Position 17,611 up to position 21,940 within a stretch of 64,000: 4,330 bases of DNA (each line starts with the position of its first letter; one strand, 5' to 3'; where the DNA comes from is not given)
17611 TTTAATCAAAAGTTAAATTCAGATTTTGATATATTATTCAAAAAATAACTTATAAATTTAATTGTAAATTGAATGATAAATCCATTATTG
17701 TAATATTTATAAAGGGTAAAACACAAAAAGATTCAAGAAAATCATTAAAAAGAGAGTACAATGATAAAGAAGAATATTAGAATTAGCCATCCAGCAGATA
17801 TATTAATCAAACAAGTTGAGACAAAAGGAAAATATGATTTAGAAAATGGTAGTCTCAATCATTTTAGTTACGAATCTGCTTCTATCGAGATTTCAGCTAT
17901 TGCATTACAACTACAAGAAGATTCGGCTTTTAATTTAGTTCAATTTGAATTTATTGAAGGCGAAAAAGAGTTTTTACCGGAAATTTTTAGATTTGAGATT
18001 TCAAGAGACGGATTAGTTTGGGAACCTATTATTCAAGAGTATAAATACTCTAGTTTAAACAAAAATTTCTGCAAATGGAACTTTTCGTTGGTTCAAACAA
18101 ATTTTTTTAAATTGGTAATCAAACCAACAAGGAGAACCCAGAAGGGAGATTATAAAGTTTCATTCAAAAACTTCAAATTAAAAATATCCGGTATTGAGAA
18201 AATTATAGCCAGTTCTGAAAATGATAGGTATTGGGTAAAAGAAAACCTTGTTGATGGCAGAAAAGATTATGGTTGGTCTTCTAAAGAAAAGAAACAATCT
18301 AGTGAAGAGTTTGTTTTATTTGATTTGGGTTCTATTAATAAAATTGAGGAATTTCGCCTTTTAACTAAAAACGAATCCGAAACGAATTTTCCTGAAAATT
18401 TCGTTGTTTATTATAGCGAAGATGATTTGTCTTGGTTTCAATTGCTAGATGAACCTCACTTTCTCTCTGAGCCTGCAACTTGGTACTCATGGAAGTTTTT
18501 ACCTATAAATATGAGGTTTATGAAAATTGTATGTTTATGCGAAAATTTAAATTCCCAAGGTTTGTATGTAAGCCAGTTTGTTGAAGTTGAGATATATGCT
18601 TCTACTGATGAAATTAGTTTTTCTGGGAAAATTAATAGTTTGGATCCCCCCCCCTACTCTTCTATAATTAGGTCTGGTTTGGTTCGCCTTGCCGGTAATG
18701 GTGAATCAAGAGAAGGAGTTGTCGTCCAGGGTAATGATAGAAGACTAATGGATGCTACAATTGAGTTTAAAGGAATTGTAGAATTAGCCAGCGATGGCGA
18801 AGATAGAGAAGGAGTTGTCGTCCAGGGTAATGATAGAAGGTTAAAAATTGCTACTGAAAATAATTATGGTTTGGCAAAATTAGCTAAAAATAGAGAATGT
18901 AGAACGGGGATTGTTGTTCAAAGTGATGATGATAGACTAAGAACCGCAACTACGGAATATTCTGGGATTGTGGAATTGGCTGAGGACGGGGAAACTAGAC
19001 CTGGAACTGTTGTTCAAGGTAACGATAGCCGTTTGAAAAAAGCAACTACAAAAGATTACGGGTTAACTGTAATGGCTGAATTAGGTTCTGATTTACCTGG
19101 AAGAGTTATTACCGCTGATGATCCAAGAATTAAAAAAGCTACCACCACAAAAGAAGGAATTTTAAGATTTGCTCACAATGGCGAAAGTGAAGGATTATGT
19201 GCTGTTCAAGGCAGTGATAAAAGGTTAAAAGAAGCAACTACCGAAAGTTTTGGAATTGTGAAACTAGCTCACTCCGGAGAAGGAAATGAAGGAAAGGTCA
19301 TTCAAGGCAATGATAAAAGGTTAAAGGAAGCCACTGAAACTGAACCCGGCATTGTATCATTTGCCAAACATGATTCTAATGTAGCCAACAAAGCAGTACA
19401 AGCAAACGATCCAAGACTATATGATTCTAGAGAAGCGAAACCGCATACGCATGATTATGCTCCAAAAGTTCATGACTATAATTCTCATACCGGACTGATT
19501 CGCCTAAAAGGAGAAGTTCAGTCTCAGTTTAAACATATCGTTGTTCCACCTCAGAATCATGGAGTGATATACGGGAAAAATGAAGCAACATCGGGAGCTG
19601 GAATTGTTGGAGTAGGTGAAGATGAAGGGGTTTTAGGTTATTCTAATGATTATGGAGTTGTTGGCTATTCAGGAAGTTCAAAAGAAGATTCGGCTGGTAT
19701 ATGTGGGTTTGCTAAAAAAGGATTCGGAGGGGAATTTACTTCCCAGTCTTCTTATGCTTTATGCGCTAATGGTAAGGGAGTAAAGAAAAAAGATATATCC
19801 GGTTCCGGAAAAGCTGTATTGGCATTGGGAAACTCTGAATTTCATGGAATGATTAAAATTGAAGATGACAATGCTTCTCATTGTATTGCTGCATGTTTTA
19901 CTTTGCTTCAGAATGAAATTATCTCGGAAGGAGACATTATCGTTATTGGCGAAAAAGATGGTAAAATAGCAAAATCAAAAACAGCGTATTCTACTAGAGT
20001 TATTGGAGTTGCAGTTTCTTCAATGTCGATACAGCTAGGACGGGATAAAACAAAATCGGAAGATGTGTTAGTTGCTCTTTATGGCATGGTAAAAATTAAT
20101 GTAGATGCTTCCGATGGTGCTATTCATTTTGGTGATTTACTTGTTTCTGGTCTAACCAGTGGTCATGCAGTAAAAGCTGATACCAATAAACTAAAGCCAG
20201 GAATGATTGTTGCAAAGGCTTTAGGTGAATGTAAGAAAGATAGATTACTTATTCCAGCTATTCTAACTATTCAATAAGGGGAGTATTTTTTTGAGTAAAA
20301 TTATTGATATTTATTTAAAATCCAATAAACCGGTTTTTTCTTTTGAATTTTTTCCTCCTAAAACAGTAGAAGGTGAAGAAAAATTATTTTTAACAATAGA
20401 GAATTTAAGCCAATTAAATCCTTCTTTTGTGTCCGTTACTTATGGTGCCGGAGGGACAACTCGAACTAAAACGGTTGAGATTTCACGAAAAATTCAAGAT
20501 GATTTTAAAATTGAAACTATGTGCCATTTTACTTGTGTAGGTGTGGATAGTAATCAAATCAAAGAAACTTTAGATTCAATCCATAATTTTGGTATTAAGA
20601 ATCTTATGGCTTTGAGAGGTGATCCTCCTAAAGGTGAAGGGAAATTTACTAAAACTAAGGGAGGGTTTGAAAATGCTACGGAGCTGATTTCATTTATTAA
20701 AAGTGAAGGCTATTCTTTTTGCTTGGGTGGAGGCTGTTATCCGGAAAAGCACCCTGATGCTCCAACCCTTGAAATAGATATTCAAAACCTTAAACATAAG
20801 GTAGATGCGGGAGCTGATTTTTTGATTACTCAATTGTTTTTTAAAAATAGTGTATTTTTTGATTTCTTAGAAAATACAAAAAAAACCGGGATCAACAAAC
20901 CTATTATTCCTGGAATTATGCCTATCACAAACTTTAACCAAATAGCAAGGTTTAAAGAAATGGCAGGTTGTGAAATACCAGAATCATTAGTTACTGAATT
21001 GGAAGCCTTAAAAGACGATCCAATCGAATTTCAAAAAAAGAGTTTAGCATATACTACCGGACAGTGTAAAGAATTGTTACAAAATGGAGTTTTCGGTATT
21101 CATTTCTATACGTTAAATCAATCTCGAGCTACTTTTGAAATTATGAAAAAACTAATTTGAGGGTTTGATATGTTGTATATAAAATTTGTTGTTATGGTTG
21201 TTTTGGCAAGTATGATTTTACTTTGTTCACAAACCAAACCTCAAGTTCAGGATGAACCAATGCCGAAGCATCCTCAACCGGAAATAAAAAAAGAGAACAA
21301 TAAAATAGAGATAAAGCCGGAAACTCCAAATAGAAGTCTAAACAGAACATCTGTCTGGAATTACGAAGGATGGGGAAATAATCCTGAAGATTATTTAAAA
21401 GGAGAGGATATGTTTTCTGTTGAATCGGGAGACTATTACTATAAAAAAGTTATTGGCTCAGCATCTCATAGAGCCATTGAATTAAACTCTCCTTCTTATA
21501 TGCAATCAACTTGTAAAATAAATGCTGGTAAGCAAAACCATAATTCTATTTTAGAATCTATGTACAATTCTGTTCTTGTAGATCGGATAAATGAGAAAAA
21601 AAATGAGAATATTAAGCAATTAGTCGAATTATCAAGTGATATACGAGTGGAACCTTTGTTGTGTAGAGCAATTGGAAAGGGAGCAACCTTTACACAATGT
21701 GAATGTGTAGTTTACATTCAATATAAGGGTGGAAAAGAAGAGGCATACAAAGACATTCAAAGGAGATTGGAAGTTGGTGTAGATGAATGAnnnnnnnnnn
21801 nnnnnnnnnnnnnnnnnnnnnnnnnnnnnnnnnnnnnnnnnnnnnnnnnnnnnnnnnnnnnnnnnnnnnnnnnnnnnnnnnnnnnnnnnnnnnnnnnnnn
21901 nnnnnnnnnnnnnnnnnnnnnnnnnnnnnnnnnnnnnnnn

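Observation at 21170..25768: Translationally coupled lipoprotein - MrfA-like helicase (DUF1998) - MrfB/YprB-like exonuclease - HhH DNA-binding protein operon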

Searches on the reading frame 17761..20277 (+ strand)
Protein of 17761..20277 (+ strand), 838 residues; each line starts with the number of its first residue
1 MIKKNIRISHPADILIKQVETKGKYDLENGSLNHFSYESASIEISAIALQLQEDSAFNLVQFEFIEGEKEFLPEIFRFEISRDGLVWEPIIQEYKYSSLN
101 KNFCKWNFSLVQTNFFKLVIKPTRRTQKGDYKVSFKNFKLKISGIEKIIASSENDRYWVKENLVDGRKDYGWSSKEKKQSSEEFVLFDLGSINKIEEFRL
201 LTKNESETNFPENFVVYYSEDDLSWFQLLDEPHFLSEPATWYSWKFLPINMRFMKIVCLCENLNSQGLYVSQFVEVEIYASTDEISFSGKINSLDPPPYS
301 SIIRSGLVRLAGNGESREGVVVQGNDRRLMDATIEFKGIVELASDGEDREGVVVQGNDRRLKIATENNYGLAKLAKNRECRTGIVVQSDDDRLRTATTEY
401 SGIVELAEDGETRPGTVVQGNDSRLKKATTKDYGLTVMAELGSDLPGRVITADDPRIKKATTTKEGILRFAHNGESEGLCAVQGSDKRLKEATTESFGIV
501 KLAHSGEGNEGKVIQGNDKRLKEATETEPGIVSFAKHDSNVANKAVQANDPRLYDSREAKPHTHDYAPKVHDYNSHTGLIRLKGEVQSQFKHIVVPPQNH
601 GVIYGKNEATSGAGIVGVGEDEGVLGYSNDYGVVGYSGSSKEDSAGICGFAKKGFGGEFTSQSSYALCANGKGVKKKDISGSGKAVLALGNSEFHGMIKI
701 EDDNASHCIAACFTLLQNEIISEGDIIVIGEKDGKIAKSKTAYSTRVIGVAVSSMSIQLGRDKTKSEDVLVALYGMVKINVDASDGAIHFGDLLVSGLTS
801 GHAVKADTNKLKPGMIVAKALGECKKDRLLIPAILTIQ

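Call 5: search_protein_families(library=pfam, proteins=[window:17761-20277:+], max_evalue=0.01)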
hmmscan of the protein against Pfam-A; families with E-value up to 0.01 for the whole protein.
window:17761-20277:+ (838 aa): 2 families
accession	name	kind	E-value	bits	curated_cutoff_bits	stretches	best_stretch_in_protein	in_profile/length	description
PF00754.31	F5_F8_type_C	-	2.6e-15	57.1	28.2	1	148-260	2-114/127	F5/8 type C domain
PF22633.2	F5_F8_type_C_2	-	1.7e-05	25.8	27.8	1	162-255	1-90/91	NedA-like, galactose-binding domain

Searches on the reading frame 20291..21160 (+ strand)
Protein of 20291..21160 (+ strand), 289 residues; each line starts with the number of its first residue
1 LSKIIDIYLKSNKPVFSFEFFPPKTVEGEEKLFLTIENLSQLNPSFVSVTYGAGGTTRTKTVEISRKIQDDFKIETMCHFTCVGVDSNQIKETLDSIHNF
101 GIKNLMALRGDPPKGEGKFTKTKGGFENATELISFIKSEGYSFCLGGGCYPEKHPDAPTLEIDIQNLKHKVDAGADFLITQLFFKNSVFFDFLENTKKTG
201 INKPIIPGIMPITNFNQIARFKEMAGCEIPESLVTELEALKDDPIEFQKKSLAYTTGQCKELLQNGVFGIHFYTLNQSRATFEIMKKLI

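Call 5: search_protein_families(library=pfam, proteins=[window:20291-21160:+], max_evalue=0.01)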
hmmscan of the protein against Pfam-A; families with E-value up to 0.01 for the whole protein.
window:20291-21160:+ (289 aa): 1 family
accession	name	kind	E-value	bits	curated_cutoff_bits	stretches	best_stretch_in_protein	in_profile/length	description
PF02219.23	MTHFR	-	4e-98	328.7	24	1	9-288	6-286/287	Methylenetetrahydrofolate reductase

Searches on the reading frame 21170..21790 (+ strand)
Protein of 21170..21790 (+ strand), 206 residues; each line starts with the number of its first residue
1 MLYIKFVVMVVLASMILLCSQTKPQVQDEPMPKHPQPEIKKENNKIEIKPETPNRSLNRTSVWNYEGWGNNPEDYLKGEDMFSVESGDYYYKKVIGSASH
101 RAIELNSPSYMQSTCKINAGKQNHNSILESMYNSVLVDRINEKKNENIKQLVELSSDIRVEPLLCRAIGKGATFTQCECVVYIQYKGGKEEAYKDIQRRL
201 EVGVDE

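Call 5: search_protein_families(library=pfam, proteins=[window:21170-21790:+], max_evalue=0.01)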
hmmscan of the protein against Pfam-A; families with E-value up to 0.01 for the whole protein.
window:21170-21790:+ (206 aa): 0 families

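Call 6: search_protein_families(library=ncbifam, proteins=[window:21170-21790:+], max_evalue=0.01)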
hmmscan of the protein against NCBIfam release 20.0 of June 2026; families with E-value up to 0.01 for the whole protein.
window:21170-21790:+ (206 aa): 1 family
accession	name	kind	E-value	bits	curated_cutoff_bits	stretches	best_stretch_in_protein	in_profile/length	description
NF033162.1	lipo_LipL21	equivalog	5.4e-13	49.2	200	2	62-131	34-110/191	lipoprotein LipL21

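Call 7: search_protein_families(library=padloc, proteins=[window:21170-21790:+], max_evalue=0.01)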
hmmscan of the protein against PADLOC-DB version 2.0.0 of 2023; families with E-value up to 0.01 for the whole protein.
window:21170-21790:+ (206 aa): 0 families
